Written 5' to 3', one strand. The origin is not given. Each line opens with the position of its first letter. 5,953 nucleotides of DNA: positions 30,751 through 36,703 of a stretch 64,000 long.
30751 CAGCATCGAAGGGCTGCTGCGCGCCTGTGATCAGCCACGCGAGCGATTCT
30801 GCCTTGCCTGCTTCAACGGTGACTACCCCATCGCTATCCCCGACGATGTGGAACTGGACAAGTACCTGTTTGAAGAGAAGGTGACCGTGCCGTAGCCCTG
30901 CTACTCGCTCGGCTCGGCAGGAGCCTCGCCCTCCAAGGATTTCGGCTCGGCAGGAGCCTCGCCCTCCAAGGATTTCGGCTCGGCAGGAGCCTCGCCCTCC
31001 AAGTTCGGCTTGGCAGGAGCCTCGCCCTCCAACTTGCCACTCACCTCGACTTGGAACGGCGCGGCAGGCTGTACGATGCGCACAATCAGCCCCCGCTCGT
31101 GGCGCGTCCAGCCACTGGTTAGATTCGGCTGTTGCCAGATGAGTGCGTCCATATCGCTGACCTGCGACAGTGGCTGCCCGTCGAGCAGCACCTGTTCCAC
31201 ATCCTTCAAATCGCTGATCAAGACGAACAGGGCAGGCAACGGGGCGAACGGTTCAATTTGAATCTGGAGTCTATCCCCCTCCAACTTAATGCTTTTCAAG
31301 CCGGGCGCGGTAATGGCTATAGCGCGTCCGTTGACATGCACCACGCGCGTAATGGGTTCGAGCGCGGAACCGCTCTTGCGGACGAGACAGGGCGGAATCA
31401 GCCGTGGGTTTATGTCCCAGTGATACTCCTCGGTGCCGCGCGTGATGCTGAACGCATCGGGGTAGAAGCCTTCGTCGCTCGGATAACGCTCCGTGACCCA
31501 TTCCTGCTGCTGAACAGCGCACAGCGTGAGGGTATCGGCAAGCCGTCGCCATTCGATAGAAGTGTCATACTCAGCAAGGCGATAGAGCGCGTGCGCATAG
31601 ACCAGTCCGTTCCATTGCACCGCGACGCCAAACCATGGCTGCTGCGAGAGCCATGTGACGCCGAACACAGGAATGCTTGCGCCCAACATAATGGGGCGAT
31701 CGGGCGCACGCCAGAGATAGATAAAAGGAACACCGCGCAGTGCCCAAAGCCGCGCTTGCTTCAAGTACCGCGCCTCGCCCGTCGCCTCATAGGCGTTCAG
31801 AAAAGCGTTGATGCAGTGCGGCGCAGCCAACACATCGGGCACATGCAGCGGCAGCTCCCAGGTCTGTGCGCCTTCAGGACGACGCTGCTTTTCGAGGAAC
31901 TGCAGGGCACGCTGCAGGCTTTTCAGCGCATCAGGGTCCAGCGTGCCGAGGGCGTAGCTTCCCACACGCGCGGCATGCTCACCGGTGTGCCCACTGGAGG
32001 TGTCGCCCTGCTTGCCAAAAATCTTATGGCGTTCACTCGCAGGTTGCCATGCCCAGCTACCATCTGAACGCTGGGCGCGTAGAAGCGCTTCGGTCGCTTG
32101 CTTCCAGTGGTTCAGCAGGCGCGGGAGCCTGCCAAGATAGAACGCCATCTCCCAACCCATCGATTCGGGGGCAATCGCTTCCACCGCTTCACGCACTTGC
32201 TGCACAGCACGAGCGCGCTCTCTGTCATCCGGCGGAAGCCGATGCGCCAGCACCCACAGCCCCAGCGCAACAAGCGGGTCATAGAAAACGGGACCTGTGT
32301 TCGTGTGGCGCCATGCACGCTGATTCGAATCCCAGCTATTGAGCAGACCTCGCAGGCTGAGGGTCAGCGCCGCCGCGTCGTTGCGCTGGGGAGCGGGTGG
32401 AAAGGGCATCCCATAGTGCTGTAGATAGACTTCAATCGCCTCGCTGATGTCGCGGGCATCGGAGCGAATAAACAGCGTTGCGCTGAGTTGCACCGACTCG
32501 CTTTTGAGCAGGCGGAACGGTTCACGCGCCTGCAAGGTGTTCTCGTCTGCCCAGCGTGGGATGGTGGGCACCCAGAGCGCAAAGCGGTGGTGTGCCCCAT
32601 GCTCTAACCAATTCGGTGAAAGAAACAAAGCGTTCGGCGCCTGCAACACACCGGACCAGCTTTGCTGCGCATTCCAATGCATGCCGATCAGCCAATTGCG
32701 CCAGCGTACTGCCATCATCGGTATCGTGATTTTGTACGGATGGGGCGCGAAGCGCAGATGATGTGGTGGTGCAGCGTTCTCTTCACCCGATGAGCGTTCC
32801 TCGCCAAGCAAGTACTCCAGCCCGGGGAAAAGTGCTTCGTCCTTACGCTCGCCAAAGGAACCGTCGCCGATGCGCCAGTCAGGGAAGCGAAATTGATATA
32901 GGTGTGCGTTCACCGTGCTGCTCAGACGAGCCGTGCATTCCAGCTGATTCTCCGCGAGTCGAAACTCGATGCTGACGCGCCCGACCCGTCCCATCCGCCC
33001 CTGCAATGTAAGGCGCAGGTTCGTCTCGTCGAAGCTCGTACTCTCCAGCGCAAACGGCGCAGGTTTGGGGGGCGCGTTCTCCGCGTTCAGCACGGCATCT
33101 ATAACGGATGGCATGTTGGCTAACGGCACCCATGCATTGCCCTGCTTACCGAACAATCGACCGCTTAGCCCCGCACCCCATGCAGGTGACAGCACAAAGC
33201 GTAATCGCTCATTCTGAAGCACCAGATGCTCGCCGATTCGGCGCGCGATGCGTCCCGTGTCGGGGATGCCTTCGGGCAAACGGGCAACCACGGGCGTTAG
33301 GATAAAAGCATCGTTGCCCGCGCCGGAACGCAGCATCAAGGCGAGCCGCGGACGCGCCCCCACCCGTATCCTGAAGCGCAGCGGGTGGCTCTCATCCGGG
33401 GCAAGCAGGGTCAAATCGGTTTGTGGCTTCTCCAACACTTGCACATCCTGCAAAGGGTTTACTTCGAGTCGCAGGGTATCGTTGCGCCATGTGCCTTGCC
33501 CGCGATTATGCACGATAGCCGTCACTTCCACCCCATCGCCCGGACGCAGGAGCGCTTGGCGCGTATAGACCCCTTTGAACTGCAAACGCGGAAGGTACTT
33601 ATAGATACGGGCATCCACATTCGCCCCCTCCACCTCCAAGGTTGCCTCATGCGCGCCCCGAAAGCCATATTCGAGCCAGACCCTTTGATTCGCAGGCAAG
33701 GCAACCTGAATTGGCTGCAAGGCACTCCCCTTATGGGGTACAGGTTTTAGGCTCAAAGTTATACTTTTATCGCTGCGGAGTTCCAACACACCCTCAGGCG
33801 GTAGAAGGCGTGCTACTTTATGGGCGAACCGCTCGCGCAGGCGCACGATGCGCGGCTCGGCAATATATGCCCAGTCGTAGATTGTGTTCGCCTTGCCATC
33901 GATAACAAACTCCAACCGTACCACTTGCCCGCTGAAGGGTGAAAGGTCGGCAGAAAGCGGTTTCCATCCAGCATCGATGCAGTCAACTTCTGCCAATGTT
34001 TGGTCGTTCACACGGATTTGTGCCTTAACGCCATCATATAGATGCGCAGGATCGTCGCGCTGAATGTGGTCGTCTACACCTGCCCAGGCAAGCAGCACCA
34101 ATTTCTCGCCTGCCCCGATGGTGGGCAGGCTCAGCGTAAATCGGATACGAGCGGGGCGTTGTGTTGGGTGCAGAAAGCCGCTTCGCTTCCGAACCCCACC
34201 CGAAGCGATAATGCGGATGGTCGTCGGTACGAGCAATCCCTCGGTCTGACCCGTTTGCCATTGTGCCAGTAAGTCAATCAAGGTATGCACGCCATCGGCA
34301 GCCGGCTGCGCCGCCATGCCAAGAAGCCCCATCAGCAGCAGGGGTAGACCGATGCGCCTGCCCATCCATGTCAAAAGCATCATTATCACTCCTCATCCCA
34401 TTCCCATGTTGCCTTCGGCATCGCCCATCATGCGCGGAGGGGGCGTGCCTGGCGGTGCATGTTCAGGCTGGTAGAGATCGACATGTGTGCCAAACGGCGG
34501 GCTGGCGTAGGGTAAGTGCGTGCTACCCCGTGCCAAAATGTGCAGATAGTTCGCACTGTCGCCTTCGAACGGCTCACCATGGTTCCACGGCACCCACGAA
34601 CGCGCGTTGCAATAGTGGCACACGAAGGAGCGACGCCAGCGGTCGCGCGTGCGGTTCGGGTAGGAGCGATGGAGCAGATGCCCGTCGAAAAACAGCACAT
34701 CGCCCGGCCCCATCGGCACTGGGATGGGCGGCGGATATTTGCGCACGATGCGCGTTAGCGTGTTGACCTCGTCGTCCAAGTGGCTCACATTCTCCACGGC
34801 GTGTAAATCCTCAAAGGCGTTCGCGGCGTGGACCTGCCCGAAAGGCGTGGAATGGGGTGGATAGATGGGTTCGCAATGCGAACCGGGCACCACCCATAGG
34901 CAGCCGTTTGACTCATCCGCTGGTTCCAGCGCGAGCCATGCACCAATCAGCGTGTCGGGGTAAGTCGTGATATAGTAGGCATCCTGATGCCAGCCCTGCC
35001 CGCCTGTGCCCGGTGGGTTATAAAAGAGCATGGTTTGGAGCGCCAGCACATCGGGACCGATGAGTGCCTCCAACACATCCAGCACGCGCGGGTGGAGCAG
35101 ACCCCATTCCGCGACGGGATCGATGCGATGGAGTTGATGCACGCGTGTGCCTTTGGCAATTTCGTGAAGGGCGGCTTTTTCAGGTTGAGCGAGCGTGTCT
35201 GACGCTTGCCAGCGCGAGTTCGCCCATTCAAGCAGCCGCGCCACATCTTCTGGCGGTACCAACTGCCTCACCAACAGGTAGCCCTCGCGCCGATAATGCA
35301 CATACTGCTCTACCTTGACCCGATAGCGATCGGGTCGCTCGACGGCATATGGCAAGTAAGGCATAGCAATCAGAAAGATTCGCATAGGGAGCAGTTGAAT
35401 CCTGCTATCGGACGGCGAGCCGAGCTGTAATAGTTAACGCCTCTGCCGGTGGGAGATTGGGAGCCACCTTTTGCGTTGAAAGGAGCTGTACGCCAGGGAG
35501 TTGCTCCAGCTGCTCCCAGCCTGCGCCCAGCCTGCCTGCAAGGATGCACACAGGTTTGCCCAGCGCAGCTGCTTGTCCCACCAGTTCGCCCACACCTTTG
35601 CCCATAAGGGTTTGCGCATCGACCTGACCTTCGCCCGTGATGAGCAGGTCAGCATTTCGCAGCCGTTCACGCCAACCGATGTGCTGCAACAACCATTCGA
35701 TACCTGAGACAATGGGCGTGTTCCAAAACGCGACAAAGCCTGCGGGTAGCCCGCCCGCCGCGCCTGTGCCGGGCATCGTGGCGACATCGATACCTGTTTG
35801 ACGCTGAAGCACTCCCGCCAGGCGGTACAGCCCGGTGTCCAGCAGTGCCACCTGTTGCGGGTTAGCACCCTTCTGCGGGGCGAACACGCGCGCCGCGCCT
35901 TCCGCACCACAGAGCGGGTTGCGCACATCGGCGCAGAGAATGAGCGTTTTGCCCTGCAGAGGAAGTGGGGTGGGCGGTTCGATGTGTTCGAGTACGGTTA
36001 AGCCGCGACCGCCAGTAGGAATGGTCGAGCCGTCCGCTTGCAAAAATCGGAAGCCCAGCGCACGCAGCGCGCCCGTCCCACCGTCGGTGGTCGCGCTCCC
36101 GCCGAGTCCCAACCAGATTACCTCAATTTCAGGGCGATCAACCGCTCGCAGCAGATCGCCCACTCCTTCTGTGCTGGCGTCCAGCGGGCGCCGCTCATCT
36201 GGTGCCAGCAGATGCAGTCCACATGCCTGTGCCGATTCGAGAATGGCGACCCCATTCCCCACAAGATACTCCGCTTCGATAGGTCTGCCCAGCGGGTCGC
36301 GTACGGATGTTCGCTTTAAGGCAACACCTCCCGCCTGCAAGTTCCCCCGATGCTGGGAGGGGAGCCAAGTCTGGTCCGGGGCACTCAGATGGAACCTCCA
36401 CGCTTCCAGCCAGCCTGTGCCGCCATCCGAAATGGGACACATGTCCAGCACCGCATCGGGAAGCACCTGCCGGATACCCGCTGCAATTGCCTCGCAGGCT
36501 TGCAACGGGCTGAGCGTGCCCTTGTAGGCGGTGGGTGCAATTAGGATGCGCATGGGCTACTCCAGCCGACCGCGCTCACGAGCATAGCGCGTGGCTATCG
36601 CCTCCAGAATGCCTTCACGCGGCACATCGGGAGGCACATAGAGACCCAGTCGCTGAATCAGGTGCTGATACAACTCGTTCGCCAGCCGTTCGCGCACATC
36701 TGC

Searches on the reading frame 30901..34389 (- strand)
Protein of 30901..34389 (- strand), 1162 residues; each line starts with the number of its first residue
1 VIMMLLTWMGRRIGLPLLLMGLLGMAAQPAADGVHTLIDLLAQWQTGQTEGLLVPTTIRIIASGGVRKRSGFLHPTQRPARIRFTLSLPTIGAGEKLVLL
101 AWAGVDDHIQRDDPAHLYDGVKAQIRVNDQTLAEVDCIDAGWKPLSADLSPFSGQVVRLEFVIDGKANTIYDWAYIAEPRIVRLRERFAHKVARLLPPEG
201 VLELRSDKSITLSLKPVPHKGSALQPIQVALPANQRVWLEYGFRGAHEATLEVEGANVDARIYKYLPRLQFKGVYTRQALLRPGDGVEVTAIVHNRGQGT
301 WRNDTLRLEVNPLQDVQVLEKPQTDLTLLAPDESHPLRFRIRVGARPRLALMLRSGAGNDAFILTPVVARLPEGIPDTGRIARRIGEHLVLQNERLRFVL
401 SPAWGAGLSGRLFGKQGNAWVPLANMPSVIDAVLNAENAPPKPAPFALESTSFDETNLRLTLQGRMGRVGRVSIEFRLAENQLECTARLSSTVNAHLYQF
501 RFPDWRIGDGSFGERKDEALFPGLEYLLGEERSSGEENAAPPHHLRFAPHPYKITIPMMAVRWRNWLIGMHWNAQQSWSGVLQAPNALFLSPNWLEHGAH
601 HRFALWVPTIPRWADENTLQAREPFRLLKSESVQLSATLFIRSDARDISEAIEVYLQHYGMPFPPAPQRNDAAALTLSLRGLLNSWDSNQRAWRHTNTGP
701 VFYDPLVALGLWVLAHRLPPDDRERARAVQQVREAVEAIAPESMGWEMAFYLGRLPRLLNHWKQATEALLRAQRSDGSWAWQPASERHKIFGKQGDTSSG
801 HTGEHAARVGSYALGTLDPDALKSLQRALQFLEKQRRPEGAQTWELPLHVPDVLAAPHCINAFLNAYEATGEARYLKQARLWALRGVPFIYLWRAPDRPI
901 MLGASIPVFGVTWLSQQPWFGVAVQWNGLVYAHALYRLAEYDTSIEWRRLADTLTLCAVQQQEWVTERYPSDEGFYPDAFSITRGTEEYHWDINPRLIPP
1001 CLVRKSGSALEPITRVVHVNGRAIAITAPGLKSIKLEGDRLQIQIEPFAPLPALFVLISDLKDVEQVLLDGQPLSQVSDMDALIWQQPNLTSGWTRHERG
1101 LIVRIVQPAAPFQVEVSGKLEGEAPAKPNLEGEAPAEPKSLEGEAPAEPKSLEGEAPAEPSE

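Call 27: search_protein_families(library=pfam, proteins=[window:30901-34389:-], max_evalue=0.01)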
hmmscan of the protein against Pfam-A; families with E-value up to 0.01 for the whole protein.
window:30901-34389:- (1162 aa): 1 family
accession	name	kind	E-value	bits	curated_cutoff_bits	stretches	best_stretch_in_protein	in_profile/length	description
PF07221.17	GlcNAc_2-epim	-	0.0084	15.8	23.4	0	806-880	86-166/347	N-acylglucosamine 2-epimerase (GlcNAc 2-epimerase)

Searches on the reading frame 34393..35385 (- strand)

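Call 27: search_protein_families(library=pfam, proteins=[window:34393-35385:-], max_evalue=0.01)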
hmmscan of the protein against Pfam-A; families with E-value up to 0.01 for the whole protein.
window:34393-35385:- (330 aa): 1 family
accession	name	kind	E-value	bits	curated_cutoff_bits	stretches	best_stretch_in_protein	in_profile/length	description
PF05721.19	PhyH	-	7.5e-40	137.9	22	1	31-252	1-212/213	Phytanoyl-CoA dioxygenase (PhyH)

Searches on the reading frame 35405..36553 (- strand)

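Call 27: search_protein_families(library=pfam, proteins=[window:35405-36553:-], max_evalue=0.01)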
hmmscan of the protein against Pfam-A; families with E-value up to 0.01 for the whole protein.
window:35405-36553:- (382 aa): 1 family
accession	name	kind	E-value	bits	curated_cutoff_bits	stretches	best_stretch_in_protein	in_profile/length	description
PF02595.20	Gly_kinase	-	7.9e-102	341.4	23.3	1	3-356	1-338/372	Glycerate kinase family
